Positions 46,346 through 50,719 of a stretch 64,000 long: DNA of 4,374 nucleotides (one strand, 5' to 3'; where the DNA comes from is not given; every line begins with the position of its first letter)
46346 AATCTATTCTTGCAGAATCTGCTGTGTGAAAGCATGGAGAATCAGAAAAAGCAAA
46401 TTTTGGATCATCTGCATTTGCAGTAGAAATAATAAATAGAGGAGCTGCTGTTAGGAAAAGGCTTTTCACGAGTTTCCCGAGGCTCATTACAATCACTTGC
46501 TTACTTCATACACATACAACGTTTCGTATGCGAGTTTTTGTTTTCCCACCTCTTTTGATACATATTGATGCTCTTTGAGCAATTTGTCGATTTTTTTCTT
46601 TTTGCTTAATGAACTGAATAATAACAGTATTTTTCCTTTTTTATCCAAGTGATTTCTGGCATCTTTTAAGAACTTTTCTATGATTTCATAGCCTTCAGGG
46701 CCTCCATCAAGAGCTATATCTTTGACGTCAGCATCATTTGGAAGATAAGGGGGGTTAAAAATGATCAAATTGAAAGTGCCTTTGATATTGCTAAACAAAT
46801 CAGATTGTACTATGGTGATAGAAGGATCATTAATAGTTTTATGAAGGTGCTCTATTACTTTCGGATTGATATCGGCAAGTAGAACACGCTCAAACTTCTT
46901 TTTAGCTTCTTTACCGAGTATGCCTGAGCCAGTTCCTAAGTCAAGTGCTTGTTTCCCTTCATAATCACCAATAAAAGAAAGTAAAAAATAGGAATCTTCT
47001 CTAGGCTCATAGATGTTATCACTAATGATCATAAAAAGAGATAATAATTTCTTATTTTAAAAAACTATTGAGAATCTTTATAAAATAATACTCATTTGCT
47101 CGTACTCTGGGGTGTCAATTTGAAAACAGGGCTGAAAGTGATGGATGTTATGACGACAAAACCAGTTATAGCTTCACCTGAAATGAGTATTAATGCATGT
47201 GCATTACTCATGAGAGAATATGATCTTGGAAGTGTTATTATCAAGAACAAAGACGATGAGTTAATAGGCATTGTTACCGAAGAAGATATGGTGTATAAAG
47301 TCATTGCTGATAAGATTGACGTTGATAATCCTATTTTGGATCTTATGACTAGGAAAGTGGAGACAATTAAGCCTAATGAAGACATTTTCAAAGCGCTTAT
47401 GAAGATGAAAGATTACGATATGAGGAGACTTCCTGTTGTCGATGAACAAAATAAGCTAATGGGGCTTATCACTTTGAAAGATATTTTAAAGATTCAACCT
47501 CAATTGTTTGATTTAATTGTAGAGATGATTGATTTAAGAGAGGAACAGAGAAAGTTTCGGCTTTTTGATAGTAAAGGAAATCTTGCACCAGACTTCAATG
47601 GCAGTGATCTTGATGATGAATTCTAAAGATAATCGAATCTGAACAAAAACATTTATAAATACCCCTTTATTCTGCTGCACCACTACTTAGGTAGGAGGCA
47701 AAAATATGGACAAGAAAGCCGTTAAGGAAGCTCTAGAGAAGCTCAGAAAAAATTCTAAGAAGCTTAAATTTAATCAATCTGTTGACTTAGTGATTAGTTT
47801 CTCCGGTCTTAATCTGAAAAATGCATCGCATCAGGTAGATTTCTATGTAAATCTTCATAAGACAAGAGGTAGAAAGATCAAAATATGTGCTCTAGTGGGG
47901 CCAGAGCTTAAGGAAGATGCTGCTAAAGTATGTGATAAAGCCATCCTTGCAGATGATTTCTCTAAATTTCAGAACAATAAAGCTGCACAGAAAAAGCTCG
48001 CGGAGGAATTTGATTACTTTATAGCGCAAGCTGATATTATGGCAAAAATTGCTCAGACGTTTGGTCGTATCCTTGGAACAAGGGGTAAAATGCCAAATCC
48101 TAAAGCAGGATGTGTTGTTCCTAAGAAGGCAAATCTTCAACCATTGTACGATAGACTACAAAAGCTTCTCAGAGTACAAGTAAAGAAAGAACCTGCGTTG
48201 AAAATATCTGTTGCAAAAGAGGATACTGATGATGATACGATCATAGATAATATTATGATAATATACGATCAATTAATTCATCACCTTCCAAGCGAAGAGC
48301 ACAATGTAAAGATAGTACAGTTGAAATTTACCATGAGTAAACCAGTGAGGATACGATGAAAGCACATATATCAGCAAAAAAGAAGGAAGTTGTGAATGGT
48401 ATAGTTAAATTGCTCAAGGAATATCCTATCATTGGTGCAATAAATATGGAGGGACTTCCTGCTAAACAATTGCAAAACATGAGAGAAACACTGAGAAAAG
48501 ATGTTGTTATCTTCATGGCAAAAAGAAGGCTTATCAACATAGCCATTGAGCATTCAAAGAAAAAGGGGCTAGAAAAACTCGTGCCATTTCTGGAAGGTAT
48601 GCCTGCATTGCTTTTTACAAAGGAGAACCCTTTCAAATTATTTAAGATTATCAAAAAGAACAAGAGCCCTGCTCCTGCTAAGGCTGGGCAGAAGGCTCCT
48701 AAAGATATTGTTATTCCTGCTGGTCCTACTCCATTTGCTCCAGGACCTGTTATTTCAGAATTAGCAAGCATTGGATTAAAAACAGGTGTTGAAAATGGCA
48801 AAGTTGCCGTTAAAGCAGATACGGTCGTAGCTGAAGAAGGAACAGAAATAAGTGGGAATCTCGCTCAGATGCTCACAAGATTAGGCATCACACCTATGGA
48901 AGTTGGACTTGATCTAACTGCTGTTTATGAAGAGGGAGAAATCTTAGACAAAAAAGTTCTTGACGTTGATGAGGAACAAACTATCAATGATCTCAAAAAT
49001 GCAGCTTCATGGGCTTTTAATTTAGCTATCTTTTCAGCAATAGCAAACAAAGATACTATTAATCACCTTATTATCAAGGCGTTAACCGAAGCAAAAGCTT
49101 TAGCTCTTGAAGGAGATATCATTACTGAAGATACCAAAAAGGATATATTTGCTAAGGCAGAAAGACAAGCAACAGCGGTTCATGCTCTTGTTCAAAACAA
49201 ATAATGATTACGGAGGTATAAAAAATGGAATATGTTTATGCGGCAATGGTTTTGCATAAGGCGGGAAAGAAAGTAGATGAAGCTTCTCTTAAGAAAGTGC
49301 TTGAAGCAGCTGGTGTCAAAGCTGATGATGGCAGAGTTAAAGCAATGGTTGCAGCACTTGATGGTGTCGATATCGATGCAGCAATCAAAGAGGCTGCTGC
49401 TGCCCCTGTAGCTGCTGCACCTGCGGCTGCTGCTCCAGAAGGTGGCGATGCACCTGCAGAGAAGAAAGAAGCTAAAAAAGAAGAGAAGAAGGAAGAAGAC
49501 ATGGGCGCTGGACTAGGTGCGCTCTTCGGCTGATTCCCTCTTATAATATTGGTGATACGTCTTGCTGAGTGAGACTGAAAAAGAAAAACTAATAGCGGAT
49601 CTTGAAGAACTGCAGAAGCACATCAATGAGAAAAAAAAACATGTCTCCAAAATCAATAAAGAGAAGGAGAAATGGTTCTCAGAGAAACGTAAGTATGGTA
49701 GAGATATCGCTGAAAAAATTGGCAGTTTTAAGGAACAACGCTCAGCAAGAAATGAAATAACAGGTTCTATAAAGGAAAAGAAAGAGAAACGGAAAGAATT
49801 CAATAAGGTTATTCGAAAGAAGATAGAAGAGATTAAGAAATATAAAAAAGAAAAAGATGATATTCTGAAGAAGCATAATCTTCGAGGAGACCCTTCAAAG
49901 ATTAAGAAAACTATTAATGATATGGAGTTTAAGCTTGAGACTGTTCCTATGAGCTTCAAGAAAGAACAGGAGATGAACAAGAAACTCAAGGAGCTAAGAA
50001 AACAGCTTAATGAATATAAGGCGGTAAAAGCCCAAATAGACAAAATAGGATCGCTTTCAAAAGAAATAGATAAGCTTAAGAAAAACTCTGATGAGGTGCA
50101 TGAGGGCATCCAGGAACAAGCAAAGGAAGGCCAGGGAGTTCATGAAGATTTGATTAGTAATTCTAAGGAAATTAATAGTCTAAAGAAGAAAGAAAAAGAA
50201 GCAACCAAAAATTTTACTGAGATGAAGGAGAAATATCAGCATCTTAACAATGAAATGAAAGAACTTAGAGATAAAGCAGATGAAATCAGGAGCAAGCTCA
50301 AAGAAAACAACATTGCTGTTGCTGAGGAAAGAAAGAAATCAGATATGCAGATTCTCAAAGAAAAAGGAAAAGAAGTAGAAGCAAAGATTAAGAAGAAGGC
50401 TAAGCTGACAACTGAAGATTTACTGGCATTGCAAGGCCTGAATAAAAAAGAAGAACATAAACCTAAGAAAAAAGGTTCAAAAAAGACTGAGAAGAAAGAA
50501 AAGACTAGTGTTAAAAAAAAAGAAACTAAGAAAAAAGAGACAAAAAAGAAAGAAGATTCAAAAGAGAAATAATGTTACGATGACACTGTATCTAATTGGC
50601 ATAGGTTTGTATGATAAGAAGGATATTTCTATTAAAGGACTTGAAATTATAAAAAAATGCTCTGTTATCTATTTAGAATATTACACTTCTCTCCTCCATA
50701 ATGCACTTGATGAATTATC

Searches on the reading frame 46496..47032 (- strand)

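Call 11: search_protein_families(library=pfam, proteins=[window:46496-47032:-], max_evalue=0.001)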
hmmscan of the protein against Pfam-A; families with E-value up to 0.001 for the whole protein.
window:46496-47032:- (179 aa): 5 families
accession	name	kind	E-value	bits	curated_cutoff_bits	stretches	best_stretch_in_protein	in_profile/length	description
PF05175.20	MTS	-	1.1e-17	64.7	23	1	14-161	20-163/170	Methyltransferase small domain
PF02086.21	MethyltransfD12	-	1.7e-06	28.4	22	1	26-83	21-73/253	D12 class N6 adenine-specific DNA methyltransferase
PF13649.12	Methyltransf_25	-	2.9e-06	28.3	27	1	30-92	2-70/97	Methyltransferase domain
PF03602.21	Cons_hypoth95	-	0.00026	21.2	24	1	24-101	40-128/182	Conserved hypothetical protein 95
PF08241.18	Methyltransf_11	-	0.00031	21.8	21.2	0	30-81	1-53/95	Methyltransferase domain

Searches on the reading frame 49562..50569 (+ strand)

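Call 33: search_protein_families(library=pfam, proteins=[window:49562-50569:+], max_evalue=0.001)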
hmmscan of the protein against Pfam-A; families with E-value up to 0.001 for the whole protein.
window:49562-50569:+ (336 aa): 2 families
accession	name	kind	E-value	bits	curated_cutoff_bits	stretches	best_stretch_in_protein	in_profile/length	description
PF23435.1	DUF7121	-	0.00031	20.7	29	1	27-291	47-302/307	Family of unknown function (DUF7121)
PF07926.17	TPR_MLP1_2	-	0.00058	20.3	36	1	161-264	2-105/129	TPR/MLP1/MLP2-like protein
